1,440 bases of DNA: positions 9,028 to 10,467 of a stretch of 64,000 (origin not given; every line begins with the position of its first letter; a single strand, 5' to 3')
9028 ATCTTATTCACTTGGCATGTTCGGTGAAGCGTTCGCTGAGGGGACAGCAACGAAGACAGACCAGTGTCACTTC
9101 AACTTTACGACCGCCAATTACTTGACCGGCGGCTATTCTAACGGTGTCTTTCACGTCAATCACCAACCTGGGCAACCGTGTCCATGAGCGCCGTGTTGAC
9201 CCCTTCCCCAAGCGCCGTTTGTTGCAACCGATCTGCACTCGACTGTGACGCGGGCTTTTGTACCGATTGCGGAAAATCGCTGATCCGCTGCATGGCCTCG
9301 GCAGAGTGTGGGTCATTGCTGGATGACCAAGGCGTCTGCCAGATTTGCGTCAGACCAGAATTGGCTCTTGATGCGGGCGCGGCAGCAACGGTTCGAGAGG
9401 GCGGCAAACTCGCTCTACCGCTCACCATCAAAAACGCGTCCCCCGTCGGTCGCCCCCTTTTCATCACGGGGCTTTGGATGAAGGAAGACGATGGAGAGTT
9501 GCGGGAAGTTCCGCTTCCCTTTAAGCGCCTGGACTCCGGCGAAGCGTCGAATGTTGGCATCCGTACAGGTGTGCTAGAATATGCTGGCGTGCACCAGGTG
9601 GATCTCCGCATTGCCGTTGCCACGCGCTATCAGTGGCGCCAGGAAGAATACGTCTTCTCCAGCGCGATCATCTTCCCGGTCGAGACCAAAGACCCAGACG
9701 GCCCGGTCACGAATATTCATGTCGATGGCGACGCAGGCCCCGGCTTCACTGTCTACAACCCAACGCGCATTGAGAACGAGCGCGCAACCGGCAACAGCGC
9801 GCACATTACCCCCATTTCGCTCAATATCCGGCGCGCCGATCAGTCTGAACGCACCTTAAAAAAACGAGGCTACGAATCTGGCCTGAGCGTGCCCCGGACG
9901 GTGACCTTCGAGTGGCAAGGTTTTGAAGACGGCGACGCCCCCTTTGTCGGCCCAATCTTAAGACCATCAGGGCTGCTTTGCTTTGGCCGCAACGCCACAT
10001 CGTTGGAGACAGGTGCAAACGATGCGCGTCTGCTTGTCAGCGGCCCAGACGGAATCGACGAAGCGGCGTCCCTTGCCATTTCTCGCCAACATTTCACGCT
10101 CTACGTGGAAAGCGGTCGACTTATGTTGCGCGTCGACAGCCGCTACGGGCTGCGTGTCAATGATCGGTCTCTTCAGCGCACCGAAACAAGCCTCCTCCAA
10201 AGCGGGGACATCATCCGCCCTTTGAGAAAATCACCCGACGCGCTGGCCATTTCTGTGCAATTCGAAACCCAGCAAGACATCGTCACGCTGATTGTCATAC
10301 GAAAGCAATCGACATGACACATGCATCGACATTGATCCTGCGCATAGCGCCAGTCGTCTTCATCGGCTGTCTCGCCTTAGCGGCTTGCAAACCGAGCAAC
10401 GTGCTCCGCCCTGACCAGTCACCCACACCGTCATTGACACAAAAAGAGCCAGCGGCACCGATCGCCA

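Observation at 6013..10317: Three consecutive proteins each carry a zinc-ribbon module (C-terminal on the SPFH protein, N-terminal on the kinase, N-terminal on the FHA protein)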

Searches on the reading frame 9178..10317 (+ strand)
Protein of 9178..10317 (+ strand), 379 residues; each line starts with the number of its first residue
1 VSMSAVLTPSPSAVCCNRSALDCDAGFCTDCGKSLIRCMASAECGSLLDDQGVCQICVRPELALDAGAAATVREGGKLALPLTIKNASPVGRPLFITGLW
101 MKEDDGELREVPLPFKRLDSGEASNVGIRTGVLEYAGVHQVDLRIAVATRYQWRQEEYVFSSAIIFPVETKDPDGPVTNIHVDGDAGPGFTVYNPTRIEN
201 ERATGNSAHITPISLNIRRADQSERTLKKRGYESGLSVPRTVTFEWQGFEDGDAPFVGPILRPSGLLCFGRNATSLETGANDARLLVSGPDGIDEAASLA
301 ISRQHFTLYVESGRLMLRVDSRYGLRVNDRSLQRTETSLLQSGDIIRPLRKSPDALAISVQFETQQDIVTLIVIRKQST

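Call 3: search_protein_families(library=pfam, proteins=[window:9178-10317:+], max_evalue=1)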
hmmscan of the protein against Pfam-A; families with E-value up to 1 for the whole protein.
window:9178-10317:+ (379 aa): 2 families
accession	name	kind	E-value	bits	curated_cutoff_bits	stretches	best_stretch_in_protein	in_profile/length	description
PF00498.31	FHA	-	3.3e-07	31.1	20.7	1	298-347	15-65/67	FHA domain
PF16697.10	Yop-YscD_cpl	-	0.0066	17.1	33.2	1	300-345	35-80/94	Inner membrane component of T3SS, cytoplasmic domain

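Call 7: search_protein_families(library=ncbifam, proteins=[window:9178-10317:+], max_evalue=0.1)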
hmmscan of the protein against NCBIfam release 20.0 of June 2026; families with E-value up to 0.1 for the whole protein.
window:9178-10317:+ (379 aa): 0 families

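Call 8: search_protein_families(library=padloc, proteins=[window:9178-10317:+], max_evalue=0.1)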
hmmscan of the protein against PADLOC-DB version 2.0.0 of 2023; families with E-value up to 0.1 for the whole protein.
window:9178-10317:+ (379 aa): 0 families

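Call 9: find_related_loci(query=window:9184-10317:+, collection=genome_contigs, flank=10000)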
Query window:9184-10317:+ (377 aa) in genome_contigs; peptide patterns used: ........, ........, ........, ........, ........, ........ (x = any residue, [..] = any of these).
18 stretches matched a pattern; 2 encode a relative of the query (tblastn E <= 1e-3); 2 distinct loci.
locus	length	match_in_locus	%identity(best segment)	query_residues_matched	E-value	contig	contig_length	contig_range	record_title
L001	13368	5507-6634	75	1-376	0e+0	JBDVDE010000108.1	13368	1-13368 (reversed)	MAG: Hyphomonadaceae bacterium isolate CB.51.F.C3_134_58 CB_51_F_C3_134_58_000000000108, whole genome shotgun sequence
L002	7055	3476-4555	56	13-377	2e-132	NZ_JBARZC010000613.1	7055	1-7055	MAG: Henriciella sp. isolate MFD12149_ilm_asm_bin5 k127_112398, whole genome shotgun sequence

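Call 10: find_homologous_proteins(query=window:9184-10317:+, max_evalue=0.001)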
Query window:9184-10317:+ (377 aa): 78 proteins with E <= 0.001 among 8000 candidates.
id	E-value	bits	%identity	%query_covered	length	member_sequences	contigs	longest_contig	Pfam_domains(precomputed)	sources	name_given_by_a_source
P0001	3.3e-249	844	99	100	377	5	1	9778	PF00498.32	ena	-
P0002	5.3e-186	636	73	100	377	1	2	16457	PF00498.32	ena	-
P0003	2.8e-180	617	71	99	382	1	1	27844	PF00498.32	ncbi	-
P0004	4.7e-180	617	72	98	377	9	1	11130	PF00498.32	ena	-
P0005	6.2e-180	616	71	99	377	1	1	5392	PF00498.32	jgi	-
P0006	3.7e-179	614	71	100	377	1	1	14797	PF00498.32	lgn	-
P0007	9.5e-179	612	72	97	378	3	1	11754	PF00498.32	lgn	-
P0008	6.3e-176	603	70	100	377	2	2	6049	-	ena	-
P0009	9.7e-173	593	77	90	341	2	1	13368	PF00498.32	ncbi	ncbi:MAG: FHA domain-containing protein [Hyphomonadaceae bacterium]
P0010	2.9e-171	588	69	97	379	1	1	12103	PF00498.32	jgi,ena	-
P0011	4.1e-169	581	69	98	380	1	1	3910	PF00498.32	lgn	-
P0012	2.5e-153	529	65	97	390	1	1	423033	PF00498.32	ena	-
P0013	3.6e-153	528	64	97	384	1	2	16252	PF00498.32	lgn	-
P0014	1.2e-151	523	63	97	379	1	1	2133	-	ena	-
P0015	7.1e-149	514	63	96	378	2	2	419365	PF00498.32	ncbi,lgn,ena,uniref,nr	ncbi:FHA domain-containing protein [Henriciella sp.]|uniref:FHA domain-containing protein n=1 Tax=He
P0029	1.1e-132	461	58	98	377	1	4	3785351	PF00498.32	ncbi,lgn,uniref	ncbi:FHA domain-containing protein [Henriciella sp. AS95]|uniref:FHA domain-containing protein n=1 T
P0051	1.6e-118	414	52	96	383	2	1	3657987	PF00498.32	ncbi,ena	-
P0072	7.0e-112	392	48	98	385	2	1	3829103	PF00498.32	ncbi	-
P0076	1.0e-78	283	40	99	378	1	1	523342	-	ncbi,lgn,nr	ncbi:hypothetical protein GC169_02690 [bacterium]|nr:hypothetical protein [bacterium]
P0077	1.2e-68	250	37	98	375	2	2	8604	-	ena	-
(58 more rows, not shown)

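Call 23: find_encoding_contigs(protein=P0076, flank=10000, max_places=2)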
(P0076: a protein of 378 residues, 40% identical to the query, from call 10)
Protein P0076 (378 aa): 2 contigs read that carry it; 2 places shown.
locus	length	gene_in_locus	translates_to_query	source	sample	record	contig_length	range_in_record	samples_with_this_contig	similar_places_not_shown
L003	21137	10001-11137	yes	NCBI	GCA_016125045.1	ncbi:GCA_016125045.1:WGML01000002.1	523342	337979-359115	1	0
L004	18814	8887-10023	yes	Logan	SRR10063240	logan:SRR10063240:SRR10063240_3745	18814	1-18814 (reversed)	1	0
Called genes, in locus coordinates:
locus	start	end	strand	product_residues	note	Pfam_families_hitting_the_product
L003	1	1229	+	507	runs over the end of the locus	PF00171:Aldedh, PF05893:LuxC (weak)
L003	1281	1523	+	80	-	PF02604:PhdYeFM_antitox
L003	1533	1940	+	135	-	PF01850:PIN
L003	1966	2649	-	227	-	-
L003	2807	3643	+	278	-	PF10067:DUF2306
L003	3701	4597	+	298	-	PF02826:2-Hacid_dh_C, PF03446:NAD_binding_2, PF03807:F420_oxidored, PF07991:KARI_N (weak), PF14833:NAD_binding_11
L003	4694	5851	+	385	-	PF00144:Beta-lactamase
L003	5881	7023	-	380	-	PF23023:Anti-Pycsar_Apyc1, PF00753:Lactamase_B, PF12706:Lactamase_B_2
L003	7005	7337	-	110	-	-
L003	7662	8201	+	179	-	-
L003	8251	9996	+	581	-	-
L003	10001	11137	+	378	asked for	-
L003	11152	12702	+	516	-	PF00069:Pkinase, PF07714:PK_Tyr_Ser-Thr, PF01636:APH (faint), PF05656:DUF805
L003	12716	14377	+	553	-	-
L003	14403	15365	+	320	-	PF00112:Peptidase_C1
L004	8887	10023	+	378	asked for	-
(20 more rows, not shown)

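Call 24: find_encoding_contigs(protein=P0077, flank=10000, max_places=2)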
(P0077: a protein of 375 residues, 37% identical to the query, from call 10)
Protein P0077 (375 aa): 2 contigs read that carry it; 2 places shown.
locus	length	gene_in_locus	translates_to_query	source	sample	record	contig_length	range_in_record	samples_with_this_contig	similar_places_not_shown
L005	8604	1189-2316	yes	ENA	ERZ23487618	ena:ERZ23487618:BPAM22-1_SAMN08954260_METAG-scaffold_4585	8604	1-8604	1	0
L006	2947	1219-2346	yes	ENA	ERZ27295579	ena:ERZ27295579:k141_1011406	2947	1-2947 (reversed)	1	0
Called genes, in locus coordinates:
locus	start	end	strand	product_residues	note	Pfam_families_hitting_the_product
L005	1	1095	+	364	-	?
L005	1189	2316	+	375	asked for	-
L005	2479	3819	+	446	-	PF13240:Zn_Ribbon_1 (faint), PF03109:ABC1 (faint), PF00069:Pkinase, PF07714:PK_Tyr_Ser-Thr, PF14531:Kinase-like (faint), PF01636:APH (faint)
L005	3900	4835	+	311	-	PF00112:Peptidase_C1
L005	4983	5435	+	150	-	-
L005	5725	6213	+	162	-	-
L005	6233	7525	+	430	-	PF07690:MFS_1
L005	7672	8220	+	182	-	-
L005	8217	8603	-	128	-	?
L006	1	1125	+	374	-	?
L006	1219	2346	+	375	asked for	-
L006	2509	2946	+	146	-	?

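Call 25: find_encoding_contigs(protein=P0072, flank=10000, max_places=2)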
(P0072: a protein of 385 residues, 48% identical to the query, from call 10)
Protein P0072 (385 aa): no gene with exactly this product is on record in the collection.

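Call 28: find_encoding_contigs(protein=P0029, flank=10000, max_places=1)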
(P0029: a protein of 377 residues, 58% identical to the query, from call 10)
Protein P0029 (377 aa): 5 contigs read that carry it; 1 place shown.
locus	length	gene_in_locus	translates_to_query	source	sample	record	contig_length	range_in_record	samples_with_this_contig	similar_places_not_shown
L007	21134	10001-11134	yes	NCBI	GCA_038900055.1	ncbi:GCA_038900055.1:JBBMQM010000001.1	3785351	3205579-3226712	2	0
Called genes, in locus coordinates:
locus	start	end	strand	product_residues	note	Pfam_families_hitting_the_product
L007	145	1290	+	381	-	PF02771:Acyl-CoA_dh_N, PF02770:Acyl-CoA_dh_M, PF00441:Acyl-CoA_dh_1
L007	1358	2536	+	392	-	PF07690:MFS_1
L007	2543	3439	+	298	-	PF00581:Rhodanese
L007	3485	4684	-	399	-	PF00355:Rieske, PF00848:Ring_hydroxyl_A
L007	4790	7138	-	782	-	PF00069:Pkinase, PF03109:ABC1 (faint), PF07714:PK_Tyr_Ser-Thr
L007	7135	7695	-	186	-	PF07638:Sigma70_ECF, PF04545:Sigma70_r4, PF08281:Sigma70_r4_2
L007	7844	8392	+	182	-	-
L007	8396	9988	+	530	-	PF13240:Zn_Ribbon_1 (faint)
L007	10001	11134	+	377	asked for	PF00498:FHA (weak)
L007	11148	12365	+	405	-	PF12773:DZR (faint), PF13240:Zn_Ribbon_1, PF03109:ABC1 (faint), PF00069:Pkinase, PF07714:PK_Tyr_Ser-Thr, PF17667:Pkinase_fungal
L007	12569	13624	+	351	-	PF00112:Peptidase_C1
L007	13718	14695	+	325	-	PF00112:Peptidase_C1, PF13529:Peptidase_C39_2 (weak)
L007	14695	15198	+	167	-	-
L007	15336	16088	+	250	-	PF06750:A24_N_bact, PF01478:Peptidase_A24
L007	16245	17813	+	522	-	PF01839:FG-GAP (faint), PF13517:FG-GAP_3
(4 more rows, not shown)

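Call 29: find_encoding_contigs(protein=P0051, flank=10000, max_places=1)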
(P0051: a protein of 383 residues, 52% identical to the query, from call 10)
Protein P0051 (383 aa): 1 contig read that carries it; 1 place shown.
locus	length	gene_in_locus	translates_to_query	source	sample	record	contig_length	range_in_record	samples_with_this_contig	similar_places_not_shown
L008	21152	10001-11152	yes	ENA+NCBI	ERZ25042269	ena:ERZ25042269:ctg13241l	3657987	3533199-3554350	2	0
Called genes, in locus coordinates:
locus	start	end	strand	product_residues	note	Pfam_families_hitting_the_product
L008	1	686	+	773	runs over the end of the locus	PF07715:Plug, PF00593:TonB_dep_Rec_b-barrel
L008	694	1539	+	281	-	PF00106:adh_short, PF08659:KR, PF01370:Epimerase, PF13561:adh_short_C2, PF16363:GDP_Man_Dehyd (weak)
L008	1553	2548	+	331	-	PF08240:ADH_N, PF00107:ADH_zinc_N, PF13602:ADH_zinc_N_2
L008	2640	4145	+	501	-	PF00135:COesterase, PF20434:BD-FAE, PF07859:Abhydrolase_3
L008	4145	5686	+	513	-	PF02028:BCCT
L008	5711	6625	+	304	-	PF05853:BKACE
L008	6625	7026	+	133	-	PF13279:4HBT_2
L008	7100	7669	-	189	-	PF07638:Sigma70_ECF, PF08281:Sigma70_r4_2, PF04545:Sigma70_r4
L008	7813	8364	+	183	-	-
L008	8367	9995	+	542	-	-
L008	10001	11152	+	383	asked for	PF00498:FHA (weak)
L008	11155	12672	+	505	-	PF13240:Zn_Ribbon_1 (weak), PF00069:Pkinase, PF07714:PK_Tyr_Ser-Thr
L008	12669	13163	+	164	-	-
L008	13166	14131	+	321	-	PF00112:Peptidase_C1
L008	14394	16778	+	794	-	PF00069:Pkinase, PF01636:APH (faint), PF03109:ABC1 (faint), PF07714:PK_Tyr_Ser-Thr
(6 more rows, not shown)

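Call 46: predict_structure(alignment_id=A3)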
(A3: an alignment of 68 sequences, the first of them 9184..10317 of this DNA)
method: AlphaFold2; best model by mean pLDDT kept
length: 377 residues; sequences in the alignment: 68
mean_pLDDT: 87.2   pTM: 0.84
mean pLDDT of the five models: 87.2, 86.2, 85.8, 85.1, 84.4
residues with pLDDT >= 90: 241; 70-90: 84; 50-70: 37; < 50: 15
segments of 3 or more residues with pLDDT < 50: 1-6, 179-185
pLDDT, mean of each block of 10 residues (from residue 1): 43 89 91 93 90 94 72 87 93 96 90 95 91 88 96 95 85 53 52 66 64 90 94 94 94 93 94 82 90 93 97 97 96 97 96 96 96 93
secondary structure, 60 per line:
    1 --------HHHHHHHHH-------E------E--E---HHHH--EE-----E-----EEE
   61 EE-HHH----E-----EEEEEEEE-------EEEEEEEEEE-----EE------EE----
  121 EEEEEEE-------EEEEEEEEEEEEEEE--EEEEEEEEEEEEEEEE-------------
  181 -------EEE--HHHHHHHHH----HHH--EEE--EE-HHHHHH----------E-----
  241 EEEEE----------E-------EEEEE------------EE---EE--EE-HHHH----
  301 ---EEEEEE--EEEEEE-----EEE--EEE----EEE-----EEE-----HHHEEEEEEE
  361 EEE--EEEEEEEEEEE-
elements in order: H9-17 H39-42 E58-62 E77-84 E92-101 E121-127 E135-149 E152-167 E188-190 H193-201 E211-213 H219-224 E241-245 E264-268 H293-296 E304-309 E312-317 E323-325 E328-330 E335-337 E343-345 E354-363 E366-376

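Call 51: find_related_loci(query=A3, collection=metagenome_contigs, flank=8000)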
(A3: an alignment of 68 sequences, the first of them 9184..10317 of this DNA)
Query A3 (377 aa) in metagenome_contigs; peptide patterns used: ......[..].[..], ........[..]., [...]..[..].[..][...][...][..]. (x = any residue, [..] = any of these).
144 stretches matched a pattern; 71 encode a relative of the query (tblastn E <= 1e-3); 70 distinct loci.
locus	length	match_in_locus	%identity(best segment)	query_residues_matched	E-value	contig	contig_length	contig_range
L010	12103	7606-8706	69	11-376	1e-175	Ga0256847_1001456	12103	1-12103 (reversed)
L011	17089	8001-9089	61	13-374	3e-149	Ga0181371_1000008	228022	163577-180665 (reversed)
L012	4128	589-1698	59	6-377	9e-143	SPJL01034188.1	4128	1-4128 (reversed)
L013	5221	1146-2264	59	1-375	2e-140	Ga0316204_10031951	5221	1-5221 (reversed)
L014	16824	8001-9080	56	11-375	2e-132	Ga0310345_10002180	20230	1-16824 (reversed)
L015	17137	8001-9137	52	1-374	1e-128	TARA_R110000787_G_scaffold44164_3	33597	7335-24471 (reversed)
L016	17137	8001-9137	53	1-374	3e-128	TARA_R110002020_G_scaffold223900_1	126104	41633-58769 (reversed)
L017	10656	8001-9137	51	1-374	5e-128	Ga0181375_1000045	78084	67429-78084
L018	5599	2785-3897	51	6-375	2e-125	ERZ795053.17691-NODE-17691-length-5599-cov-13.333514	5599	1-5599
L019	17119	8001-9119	52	2-374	2e-126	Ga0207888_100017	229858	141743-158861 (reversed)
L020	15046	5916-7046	50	4-374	7e-123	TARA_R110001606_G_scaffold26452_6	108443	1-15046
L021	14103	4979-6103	50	3-374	4e-122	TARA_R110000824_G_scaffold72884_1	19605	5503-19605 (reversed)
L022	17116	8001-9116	51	3-374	5e-122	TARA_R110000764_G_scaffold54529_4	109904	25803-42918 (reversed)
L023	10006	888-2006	49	7-374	3e-121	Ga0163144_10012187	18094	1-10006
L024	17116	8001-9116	50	3-374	6e-121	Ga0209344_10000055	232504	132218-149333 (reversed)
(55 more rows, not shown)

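Call 65: search_protein_families(library=pfam, alignment_id=A3, max_evalue=1)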
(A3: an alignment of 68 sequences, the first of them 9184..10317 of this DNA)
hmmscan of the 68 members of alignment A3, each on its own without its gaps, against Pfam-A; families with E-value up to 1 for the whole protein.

A. member 1, window:9184-10317:+ (377 aa): 2 families
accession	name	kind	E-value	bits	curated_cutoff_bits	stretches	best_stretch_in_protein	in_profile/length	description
PF00498.31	FHA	-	3.3e-07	31.1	20.7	1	296-345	15-65/67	FHA domain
PF16697.10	Yop-YscD_cpl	-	0.0065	17.1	33.2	1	298-343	35-80/94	Inner membrane component of T3SS, cytoplasmic domain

B. families by the number of members that match (of 68 scanned): 16 families
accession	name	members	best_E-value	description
PF00498.31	FHA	61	2e-09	FHA domain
PF12773.13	DZR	43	0.018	Double zinc ribbon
PF16697.10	Yop-YscD_cpl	41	0.00046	Inner membrane component of T3SS, cytoplasmic domain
PF13240.11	Zn_Ribbon_1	21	0.011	zinc-ribbon domain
PF08772.16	Zn_ribbon_NOB1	11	0.31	Nin one binding (NOB1) Zn-ribbon like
PF16919.11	PknG_rubred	5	0.013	Protein kinase G rubredoxin domain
PF06677.18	Auto_anti-p27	3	0.26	Sjogren's syndrome/scleroderma autoantigen 1 (Autoantigen p27)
PF24194.1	DUF7419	2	0.03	Family of unknown function (DUF7419)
PF08547.18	CIA30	2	0.068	Complex I intermediate-associated protein 30 (CIA30)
PF02591.20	Zn_ribbon_9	1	0.055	C4-type zinc ribbon domain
PF13248.11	Zn_ribbon_3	1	0.061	zinc-ribbon domain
PF23545.1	Zn_ribbon_HMPTM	1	0.075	HMPTM N-terminal zinc ribbon domain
PF14462.11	Prok-E2_E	1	0.19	Prokaryotic E2 family E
PF19335.5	HMBD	1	0.24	Heavy metal binding domain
PF04454.18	Linocin_M18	1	0.27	Encapsulating protein for peroxidase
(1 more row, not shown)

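Call 76: search_dna_similar(query=window:9184-10317:+, collection=plasmids, mode=protein, max_rows=10)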
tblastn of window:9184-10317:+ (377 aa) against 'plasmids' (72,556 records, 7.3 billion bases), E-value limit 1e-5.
No match.

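Call 94: fold_search(model_id=the predicted structure, library=pdb)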
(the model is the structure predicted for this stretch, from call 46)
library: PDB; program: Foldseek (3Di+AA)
matches with E <= 10: 1161; with E <= 0.001: 11
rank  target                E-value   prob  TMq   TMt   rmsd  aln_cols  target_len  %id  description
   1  5t2f_A                1.2e-04  1.00  0.17  0.26  20.5       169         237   18  Structure of the FHA1 domain of Rad53 bound to the BRCT domain of Dbf4 (released 2017-03-15)
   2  5t2f_C                1.4e-04  1.00  0.16  0.24  21.3       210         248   15  Structure of the FHA1 domain of Rad53 bound to the BRCT domain of Dbf4 (released 2017-03-15)
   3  5t2f_B                3.1e-04  1.00  0.17  0.26  21.3       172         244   18  Structure of the FHA1 domain of Rad53 bound to the BRCT domain of Dbf4 (released 2017-03-15)
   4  6c4u_C                5.4e-04  1.00  0.18  0.50  10.0       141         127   21  Engineered FHA with Myc-pTBD peptide (released 2018-05-30)
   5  6c4u_A                5.7e-04  1.00  0.18  0.50  14.5       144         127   20  Engineered FHA with Myc-pTBD peptide (released 2018-05-30)
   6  5t2f_D                6.0e-04  0.99  0.16  0.25  21.8       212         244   16  Structure of the FHA1 domain of Rad53 bound to the BRCT domain of Dbf4 (released 2017-03-15)
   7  1g6g_B                7.5e-04  1.00  0.17  0.49  10.5       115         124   23  X-RAY STRUCTURE OF THE N-TERMINAL FHA DOMAIN FROM S. CEREVISIAE RAD53P IN COMPLEX WITH A PHOSPHOTHREONINE PEPTIDE AT 1 (released 2000-12-13)
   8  6c4u_D                7.9e-04  1.00  0.17  0.49  10.1       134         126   22  Engineered FHA with Myc-pTBD peptide (released 2018-05-30)
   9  6c4u_F                7.9e-04  1.00  0.18  0.50   8.9       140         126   21  Engineered FHA with Myc-pTBD peptide (released 2018-05-30)
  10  6c4u_B                7.9e-04  1.00  0.18  0.49  10.1       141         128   21  Engineered FHA with Myc-pTBD peptide (released 2018-05-30)
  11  7e1y_A                9.9e-04  1.00  0.17  0.12   7.9       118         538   15  Staphylothermus marinus amylopullulanase -SmApu (released 2022-02-09)
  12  2pie_A                1.3e-03  1.00  0.18  0.48  10.3       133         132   16  Crystal structure of the FHA domain of RNF8 in complex with its optimal phosphopeptide (released 2007-12-11)
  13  5t2s_A                1.3e-03  1.00  0.16  0.25  21.5       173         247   18  Structure of the FHA1 domain of Rad53 bound simultaneously to the BRCT domain of Dbf4 and a phosphopeptide. (released 2016-10-12)
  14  5t2s_C                1.4e-03  1.00  0.17  0.25  21.5       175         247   18  Structure of the FHA1 domain of Rad53 bound simultaneously to the BRCT domain of Dbf4 and a phosphopeptide. (released 2016-10-12)
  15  1g6g_A                1.6e-03  1.00  0.17  0.48  10.3       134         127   22  X-RAY STRUCTURE OF THE N-TERMINAL FHA DOMAIN FROM S. CEREVISIAE RAD53P IN COMPLEX WITH A PHOSPHOTHREONINE PEPTIDE AT 1 (released 2000-12-13)
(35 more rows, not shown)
